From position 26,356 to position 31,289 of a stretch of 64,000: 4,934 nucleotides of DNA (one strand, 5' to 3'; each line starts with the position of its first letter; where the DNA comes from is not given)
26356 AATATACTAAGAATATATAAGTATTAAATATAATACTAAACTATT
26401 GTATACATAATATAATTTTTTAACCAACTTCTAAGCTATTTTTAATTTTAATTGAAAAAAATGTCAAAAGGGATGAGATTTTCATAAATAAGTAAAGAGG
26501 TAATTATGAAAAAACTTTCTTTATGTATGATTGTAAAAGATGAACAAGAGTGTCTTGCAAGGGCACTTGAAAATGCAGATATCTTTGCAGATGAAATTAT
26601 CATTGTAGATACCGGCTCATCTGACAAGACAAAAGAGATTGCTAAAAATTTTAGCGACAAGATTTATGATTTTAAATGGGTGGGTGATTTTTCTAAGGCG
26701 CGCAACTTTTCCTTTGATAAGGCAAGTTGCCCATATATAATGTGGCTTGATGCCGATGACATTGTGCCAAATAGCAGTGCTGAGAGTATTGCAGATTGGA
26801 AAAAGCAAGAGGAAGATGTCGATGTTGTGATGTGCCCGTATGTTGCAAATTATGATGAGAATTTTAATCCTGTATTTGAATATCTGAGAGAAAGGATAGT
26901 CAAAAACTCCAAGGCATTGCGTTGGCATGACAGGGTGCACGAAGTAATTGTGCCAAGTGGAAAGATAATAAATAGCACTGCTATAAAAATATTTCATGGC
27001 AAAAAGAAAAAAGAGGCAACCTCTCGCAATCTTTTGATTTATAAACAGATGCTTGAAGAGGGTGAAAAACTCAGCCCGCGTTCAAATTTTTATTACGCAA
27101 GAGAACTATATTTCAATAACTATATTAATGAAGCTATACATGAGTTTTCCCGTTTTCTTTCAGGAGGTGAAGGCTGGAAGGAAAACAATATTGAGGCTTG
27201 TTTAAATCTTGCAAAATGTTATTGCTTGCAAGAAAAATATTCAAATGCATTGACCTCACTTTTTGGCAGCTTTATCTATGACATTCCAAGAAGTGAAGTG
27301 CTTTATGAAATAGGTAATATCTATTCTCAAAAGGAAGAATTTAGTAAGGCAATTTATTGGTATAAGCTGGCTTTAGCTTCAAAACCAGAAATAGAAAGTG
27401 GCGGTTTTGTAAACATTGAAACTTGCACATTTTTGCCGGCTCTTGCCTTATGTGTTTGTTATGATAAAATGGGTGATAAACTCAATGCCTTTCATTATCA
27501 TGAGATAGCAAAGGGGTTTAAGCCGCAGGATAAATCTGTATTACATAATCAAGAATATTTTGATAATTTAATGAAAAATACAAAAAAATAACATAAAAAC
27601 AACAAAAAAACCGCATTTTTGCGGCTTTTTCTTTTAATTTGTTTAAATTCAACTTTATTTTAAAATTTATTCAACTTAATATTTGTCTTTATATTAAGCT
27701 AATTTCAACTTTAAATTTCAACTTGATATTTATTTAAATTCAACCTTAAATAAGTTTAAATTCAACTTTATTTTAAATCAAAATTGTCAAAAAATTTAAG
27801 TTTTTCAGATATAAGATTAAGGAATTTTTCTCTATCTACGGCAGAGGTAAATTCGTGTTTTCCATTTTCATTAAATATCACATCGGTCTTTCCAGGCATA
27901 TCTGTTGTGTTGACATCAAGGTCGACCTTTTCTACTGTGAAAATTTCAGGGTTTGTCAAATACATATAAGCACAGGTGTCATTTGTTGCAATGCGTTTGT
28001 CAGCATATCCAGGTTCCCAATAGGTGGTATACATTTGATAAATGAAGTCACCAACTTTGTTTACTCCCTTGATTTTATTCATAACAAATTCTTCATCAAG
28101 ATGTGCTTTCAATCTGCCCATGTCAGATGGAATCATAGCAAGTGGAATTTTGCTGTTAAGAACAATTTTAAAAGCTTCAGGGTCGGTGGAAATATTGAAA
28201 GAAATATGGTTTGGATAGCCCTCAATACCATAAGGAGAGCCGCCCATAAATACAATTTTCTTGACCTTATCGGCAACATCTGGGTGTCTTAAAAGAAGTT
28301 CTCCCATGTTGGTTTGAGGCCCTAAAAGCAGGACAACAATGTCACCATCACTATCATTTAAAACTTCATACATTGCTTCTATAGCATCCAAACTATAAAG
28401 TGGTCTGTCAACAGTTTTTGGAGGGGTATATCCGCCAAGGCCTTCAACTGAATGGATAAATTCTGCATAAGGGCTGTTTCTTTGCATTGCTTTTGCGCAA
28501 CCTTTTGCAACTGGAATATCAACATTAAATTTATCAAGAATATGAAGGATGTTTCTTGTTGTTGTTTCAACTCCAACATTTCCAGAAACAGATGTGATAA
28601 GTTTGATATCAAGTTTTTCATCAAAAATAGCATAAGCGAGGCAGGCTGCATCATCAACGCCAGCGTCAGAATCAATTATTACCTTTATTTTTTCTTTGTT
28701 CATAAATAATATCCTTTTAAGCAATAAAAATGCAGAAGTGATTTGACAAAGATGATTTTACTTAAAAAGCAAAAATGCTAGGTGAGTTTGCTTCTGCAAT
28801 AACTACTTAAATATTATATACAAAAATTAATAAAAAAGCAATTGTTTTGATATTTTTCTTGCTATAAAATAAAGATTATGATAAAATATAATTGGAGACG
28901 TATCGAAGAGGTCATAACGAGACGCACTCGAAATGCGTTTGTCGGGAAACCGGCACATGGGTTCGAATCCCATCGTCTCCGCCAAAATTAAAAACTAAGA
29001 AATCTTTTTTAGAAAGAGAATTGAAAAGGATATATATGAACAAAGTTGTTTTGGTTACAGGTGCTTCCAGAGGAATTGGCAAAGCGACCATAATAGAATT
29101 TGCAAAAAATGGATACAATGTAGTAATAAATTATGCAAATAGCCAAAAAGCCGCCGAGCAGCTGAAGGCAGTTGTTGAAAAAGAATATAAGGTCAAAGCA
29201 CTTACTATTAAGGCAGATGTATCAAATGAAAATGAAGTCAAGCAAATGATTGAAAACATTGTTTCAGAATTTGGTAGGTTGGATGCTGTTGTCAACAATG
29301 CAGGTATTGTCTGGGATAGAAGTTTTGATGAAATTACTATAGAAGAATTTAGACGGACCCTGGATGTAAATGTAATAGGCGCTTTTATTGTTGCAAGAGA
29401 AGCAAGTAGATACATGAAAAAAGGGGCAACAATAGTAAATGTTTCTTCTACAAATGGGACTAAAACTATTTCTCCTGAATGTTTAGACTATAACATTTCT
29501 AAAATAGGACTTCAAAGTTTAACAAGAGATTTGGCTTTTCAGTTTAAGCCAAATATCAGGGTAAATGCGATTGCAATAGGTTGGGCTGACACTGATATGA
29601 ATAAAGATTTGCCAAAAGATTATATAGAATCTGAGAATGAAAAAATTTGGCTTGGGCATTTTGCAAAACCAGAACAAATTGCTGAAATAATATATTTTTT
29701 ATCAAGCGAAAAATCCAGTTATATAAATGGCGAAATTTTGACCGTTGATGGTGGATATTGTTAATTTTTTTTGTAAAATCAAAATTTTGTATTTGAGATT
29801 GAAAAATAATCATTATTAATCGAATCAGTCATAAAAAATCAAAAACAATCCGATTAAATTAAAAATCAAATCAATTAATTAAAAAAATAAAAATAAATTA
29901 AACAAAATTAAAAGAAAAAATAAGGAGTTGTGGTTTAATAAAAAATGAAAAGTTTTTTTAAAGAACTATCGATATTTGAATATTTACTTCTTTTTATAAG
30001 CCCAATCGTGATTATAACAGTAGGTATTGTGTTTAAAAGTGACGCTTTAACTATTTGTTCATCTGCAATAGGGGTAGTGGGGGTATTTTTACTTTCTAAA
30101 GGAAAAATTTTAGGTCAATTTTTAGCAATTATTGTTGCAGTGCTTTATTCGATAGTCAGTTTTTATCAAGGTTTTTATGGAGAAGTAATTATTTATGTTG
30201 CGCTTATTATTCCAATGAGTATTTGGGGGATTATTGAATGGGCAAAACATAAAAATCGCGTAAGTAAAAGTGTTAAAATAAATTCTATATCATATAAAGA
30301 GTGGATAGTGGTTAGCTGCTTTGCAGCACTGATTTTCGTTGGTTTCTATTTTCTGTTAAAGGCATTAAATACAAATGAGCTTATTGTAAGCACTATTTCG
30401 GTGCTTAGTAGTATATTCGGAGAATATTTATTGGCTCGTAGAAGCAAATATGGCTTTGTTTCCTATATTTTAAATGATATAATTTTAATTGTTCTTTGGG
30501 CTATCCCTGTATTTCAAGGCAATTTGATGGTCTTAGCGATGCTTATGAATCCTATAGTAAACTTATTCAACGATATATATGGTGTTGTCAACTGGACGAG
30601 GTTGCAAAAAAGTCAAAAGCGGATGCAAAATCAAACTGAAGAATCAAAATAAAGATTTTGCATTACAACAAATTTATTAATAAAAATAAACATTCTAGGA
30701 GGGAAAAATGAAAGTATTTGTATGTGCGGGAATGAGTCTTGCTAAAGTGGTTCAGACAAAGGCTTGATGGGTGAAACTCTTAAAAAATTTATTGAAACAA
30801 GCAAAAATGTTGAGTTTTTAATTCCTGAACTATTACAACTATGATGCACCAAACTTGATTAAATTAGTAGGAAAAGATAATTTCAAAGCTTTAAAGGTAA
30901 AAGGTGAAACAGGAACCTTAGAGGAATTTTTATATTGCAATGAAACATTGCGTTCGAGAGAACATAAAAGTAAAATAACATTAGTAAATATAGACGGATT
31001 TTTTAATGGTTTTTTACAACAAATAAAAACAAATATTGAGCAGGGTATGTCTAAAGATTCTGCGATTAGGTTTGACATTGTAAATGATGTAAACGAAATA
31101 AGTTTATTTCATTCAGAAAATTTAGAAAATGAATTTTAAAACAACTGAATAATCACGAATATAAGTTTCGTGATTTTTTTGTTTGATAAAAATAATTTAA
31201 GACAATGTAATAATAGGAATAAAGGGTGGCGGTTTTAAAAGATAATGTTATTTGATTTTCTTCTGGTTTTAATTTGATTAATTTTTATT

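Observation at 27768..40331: A 12.5-kb NAD / ADP-ribose salvage island, unusually complete and enriched in ADP-ribose-processing enzymes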

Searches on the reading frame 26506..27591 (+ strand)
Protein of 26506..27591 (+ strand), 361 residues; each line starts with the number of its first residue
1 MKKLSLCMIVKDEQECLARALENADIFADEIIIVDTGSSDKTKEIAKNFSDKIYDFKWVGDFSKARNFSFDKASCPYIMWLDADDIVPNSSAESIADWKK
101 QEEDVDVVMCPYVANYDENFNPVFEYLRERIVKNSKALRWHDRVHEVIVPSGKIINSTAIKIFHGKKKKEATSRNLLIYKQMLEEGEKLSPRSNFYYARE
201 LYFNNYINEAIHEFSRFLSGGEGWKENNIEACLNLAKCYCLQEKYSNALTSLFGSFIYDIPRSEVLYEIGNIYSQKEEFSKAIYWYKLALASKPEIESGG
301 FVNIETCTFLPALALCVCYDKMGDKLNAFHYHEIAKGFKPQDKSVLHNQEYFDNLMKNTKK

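Call 5: search_protein_families(library=pfam, proteins=[window:26506-27591:+], max_evalue=0.01)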
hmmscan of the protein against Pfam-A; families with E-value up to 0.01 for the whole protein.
window:26506-27591:+ (361 aa): 7 families
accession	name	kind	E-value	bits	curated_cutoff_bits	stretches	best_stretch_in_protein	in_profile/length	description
PF00535.33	Glycos_transf_2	-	5.8e-19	69.1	23.3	1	5-151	1-155/168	Glycosyl transferase family 2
PF00515.34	TPR_1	-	2.5e-08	33.8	27.8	1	264-294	2-32/34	Tetratricopeptide repeat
PF10111.15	Glyco_tranf_2_2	-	1.1e-05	25.5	27.3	1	28-127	29-140/276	Glycosyltransferase like family 2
PF07719.23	TPR_2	-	1.2e-05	25.5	27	1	264-295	2-33/34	Tetratricopeptide repeat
PF13176.12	TPR_7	-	1.6e-05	25.1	27.9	0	266-293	2-31/36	Tetratricopeptide repeat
PF13424.12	TPR_12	-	0.0022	18.6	30.1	0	264-292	46-74/77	Tetratricopeptide repeat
PF22883.1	Consortin_N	-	0.009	16.4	27.7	0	265-285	8-28/52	Consortin, N-terminal domain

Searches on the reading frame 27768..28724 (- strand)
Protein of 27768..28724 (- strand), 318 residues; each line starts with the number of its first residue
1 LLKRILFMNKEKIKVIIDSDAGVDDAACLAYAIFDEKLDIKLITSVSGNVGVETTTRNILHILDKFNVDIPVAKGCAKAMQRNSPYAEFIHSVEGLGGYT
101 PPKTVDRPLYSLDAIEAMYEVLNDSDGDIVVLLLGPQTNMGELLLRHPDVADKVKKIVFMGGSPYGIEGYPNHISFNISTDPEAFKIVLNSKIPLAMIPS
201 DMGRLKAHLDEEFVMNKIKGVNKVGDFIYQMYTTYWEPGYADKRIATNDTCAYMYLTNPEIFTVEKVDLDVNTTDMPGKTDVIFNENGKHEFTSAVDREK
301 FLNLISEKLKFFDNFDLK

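Call 4: search_protein_families(library=pfam, proteins=[window:27768-28724:-], max_evalue=0.01)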
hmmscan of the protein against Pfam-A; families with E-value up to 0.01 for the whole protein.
window:27768-28724:- (318 aa): 1 family
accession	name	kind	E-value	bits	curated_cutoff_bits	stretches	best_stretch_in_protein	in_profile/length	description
PF01156.24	IU_nuc_hydro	-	3.5e-59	201.3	34.2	1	15-302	1-296/297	Inosine-uridine preferring nucleoside hydrolase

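Call 8: search_protein_families(library=ncbifam, proteins=[window:27768-28724:-], max_evalue=0.01)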
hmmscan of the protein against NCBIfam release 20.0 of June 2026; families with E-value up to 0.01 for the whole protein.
window:27768-28724:- (318 aa): 4 families
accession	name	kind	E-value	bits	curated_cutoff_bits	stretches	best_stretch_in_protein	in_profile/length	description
NF008036.0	PRK10768.1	equivalog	2.1e-67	227.4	382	1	12-309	2-300/304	ribonucleoside hydrolase RihC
NF007761.0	PRK10443.1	equivalog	1.3e-46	159.1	433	1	13-313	3-311/311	pyrimidine-specific ribonucleoside hydrolase RihA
NF052221.1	UridNuclsHydUriH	equivalog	3.6e-34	118.4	450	1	14-309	1-306/310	uridine-preferring nucleoside hydrolase UriH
NF007417.0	PRK09955.1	equivalog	7.8e-33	113.7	459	1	11-308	2-305/313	ribosylpyrimidine nucleosidase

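Call 65: search_protein_families(library=padloc, proteins=[window:27768-28724:-], max_evalue=0.001)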
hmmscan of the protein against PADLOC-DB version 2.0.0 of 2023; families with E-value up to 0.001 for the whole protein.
window:27768-28724:- (318 aa): 0 families

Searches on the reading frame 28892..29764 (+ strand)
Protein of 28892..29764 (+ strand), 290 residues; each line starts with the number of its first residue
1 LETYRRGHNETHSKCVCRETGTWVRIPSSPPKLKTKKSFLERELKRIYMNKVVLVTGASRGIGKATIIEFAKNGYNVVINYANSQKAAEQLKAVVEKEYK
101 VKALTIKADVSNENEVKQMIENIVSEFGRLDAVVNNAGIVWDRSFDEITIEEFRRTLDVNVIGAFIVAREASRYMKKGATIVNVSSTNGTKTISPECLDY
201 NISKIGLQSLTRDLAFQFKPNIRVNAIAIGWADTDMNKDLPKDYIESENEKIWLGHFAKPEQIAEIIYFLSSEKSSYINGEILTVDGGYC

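Call 4: search_protein_families(library=pfam, proteins=[window:28892-29764:+], max_evalue=0.01)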
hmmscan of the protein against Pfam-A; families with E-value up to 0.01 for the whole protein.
window:28892-29764:+ (290 aa): 7 families
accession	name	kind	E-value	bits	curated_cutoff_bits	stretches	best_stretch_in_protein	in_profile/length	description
PF13561.12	adh_short_C2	-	4.1e-62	210.3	27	1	57-289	1-235/236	Enoyl-(Acyl carrier protein) reductase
PF00106.31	adh_short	-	6.9e-51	172.9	26.6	1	51-243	1-193/195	short chain dehydrogenase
PF08659.16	KR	-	8.1e-14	52.4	22.6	1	53-189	3-139/180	KR domain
PF23441.1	SDR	-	8.8e-09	35.5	27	1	50-288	7-254/258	SDR-like rossmann domain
PF01370.27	Epimerase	-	4.2e-06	26.8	20.9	1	53-187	1-116/240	NAD dependent epimerase/dehydratase family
PF02719.21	Polysacc_synt_2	-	0.001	18.8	20.2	1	53-173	1-117/293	Polysaccharide biosynthesis protein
PF09547.16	SpoIVA_ATPase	-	0.0022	17.8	26.6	1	73-127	181-236/237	Stage IV sporulation protein A, ATPase domain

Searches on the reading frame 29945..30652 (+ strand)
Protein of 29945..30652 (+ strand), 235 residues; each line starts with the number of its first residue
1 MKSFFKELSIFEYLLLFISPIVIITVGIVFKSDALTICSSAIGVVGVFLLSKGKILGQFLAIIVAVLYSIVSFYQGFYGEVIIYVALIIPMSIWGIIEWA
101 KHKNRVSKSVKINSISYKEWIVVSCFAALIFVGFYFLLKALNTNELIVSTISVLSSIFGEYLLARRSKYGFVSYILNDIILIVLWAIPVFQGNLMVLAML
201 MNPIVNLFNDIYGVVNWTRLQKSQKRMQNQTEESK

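Call 4: search_protein_families(library=pfam, proteins=[window:29945-30652:+], max_evalue=0.01)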
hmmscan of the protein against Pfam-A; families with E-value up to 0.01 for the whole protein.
window:29945-30652:+ (235 aa): 1 family
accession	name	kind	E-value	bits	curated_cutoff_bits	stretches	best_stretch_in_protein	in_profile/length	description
PF04973.17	NMN_transporter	-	1.2e-29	103.9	27.3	1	35-219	3-175/175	Nicotinamide mononucleotide transporter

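Call 8: search_protein_families(library=ncbifam, proteins=[window:29945-30652:+], max_evalue=0.01)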
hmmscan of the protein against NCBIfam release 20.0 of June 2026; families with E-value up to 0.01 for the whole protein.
window:29945-30652:+ (235 aa): 1 family
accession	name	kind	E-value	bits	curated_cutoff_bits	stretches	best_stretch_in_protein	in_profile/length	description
TIGR01528.1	NMN_trans_PnuC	equivalog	1.4e-24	87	42.45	1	34-222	3-186/187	nicotinamide riboside transporter PnuC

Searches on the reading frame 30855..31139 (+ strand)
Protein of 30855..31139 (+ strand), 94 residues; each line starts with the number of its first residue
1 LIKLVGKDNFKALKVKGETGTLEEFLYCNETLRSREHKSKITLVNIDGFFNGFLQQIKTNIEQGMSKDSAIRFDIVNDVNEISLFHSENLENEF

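Call 4: search_protein_families(library=pfam, proteins=[window:30855-31139:+], max_evalue=0.01)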
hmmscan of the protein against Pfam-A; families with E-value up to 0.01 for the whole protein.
window:30855-31139:+ (94 aa): 1 family
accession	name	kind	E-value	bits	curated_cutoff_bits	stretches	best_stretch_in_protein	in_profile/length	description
PF03641.19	Lysine_decarbox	-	6.6e-09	36.5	27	1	17-78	61-122/131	Possible lysine decarboxylase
